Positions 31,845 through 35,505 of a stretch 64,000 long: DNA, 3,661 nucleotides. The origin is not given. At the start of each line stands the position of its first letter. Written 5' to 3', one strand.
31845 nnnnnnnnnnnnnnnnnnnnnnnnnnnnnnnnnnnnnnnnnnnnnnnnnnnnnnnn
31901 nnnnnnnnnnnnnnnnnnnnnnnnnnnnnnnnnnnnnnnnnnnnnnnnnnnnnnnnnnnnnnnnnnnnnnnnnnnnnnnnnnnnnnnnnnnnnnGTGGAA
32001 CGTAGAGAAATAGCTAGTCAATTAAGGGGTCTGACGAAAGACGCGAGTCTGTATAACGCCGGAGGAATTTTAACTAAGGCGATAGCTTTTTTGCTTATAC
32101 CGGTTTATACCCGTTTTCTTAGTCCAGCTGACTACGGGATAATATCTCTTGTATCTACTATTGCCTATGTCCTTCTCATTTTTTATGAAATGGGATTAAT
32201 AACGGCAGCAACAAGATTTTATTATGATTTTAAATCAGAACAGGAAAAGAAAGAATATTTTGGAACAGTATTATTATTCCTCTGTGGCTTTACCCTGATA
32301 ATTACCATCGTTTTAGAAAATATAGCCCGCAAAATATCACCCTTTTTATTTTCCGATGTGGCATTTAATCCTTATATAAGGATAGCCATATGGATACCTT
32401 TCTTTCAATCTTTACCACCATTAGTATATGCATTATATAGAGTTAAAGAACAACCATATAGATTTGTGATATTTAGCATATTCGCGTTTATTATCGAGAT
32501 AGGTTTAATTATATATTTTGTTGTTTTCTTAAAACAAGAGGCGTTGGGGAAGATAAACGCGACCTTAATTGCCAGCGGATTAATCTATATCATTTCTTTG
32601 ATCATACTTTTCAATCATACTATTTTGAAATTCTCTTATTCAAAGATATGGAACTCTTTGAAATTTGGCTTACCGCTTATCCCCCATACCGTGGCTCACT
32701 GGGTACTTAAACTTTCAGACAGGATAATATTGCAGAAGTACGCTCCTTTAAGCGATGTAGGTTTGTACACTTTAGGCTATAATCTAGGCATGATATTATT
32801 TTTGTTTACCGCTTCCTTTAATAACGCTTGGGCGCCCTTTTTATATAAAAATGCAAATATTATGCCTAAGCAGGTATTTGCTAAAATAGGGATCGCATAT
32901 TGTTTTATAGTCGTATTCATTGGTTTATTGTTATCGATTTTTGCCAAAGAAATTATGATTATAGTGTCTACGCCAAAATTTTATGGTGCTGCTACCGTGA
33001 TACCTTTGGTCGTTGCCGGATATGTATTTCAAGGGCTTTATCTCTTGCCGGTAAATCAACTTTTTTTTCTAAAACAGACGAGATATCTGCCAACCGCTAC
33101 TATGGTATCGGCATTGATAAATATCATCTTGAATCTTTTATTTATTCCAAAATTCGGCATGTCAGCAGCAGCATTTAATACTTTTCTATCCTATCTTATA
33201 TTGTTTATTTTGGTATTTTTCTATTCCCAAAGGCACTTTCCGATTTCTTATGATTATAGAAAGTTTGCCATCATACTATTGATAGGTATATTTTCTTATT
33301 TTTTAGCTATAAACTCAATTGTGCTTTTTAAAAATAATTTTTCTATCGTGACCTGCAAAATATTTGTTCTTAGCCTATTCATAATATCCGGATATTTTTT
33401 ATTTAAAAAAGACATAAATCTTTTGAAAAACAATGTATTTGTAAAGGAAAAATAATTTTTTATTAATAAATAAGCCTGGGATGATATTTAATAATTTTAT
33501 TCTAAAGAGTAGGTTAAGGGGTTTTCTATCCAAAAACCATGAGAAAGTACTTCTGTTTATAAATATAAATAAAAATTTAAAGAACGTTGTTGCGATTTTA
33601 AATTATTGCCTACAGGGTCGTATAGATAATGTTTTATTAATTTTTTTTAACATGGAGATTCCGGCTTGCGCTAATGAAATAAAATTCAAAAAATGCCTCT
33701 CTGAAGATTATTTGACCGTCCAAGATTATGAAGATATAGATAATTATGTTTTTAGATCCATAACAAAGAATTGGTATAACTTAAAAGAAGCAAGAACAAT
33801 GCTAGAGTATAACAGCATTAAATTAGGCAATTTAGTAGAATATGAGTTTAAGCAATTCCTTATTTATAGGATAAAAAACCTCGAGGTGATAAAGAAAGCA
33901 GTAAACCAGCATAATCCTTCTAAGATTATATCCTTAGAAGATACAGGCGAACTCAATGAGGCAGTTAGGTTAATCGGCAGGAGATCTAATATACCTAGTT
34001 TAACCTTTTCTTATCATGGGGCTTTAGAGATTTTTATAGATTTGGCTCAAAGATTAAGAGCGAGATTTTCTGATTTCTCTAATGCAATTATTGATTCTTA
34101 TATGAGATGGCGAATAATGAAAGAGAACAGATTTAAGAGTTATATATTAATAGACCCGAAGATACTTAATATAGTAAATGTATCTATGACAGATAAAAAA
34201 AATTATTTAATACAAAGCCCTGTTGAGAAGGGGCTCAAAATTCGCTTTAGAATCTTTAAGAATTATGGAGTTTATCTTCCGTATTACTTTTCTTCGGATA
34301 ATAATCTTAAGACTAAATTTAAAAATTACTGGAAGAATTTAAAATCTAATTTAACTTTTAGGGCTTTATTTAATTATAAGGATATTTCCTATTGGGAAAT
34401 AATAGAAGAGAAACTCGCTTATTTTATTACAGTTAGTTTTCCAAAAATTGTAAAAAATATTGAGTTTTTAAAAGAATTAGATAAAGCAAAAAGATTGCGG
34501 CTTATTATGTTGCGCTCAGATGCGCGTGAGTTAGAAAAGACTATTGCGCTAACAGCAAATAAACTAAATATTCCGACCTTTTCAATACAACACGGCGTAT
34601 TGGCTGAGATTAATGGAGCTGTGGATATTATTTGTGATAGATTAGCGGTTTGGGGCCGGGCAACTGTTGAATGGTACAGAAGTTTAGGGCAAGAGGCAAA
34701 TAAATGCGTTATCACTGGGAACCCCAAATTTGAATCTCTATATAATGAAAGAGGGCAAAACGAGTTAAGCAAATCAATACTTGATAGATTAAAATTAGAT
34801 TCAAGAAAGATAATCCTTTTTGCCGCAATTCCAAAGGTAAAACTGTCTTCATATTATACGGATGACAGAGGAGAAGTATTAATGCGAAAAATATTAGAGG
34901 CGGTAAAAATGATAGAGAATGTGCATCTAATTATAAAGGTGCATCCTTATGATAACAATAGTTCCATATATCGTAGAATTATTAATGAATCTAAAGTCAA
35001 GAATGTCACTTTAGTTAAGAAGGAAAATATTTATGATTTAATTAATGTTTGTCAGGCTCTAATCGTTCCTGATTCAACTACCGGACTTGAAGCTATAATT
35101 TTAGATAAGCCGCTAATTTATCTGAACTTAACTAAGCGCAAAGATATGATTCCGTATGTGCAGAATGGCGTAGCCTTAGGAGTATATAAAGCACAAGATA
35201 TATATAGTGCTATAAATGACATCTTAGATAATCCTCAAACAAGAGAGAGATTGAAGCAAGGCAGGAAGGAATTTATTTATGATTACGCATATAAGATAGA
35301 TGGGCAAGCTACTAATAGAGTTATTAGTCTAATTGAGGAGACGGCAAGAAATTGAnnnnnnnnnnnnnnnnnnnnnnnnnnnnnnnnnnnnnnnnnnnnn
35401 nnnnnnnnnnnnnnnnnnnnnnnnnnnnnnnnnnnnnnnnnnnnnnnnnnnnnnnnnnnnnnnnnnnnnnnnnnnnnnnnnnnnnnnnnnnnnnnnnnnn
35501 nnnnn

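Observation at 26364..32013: AAC(3)-fold acyltransferase fused to a DUF4910 M28-like domain, with a free-standing paralog, bracketing pseG-pseI-pseH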

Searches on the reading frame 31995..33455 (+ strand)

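Call 4: search_protein_families(library=pfam, proteins=[window:31995-33455:+], max_evalue=0.01)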
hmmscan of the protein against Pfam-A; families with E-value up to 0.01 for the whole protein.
window:31995-33455:+ (486 aa): 2 families
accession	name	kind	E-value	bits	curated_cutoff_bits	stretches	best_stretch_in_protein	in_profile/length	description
PF01943.22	Polysacc_synt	-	3e-20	73.2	28.2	1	14-284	2-271/274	Polysaccharide biosynthesis protein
PF13440.11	Polysacc_synt_3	-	2e-13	50.7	23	1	39-282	3-239/293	Polysaccharide biosynthesis protein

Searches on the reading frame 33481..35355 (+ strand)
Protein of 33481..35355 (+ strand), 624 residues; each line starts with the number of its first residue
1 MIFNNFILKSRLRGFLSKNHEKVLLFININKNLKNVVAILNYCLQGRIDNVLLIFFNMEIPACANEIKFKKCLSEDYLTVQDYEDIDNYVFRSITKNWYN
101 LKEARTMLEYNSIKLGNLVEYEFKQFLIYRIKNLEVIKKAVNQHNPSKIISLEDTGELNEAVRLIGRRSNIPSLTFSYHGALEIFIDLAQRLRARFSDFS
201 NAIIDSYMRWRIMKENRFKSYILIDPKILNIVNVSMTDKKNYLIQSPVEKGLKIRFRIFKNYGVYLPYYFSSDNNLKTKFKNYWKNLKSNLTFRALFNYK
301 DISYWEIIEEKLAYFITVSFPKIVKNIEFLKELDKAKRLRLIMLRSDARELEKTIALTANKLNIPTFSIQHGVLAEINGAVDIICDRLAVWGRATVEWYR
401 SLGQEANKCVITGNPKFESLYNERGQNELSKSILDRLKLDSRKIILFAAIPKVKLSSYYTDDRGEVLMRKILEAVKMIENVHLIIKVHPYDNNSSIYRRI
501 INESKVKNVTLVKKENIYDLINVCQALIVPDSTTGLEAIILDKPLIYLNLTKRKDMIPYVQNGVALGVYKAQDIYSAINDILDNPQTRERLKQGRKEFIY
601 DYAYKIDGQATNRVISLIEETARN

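Call 4: search_protein_families(library=pfam, proteins=[window:33481-35355:+], max_evalue=0.01)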
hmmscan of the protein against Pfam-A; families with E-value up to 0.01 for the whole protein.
window:33481-35355:+ (624 aa): 3 families
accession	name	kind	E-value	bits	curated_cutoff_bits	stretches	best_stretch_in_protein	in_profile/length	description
PF02350.25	Epimerase_2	-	5.8e-11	42.3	30.6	1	373-618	110-346/347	UDP-N-acetylglucosamine 2-epimerase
PF05159.20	Capsule_synth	-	9.4e-07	29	20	1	480-548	187-261/310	Capsule polysaccharide biosynthesis protein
PF00534.26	Glycos_transf_1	-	0.0024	17.9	26.4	0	512-596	78-170/172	Glycosyl transferases group 1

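Call 40: search_protein_families(library=ncbifam, proteins=[window:33481-35355:+], max_evalue=0.00001)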
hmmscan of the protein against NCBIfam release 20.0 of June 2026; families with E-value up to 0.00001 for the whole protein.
window:33481-35355:+ (624 aa): 2 families
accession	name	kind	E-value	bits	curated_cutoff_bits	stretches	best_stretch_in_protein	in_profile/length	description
NF046086.1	BFO_1060_trans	domain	1.8e-27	96.4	200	1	380-621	100-363/365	BFO_1060 family glycosyltransferase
TIGR04396.2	surf_polysacc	subfamily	9.2e-25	87.7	125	1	477-623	220-364/427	surface carbohydrate biosynthesis protein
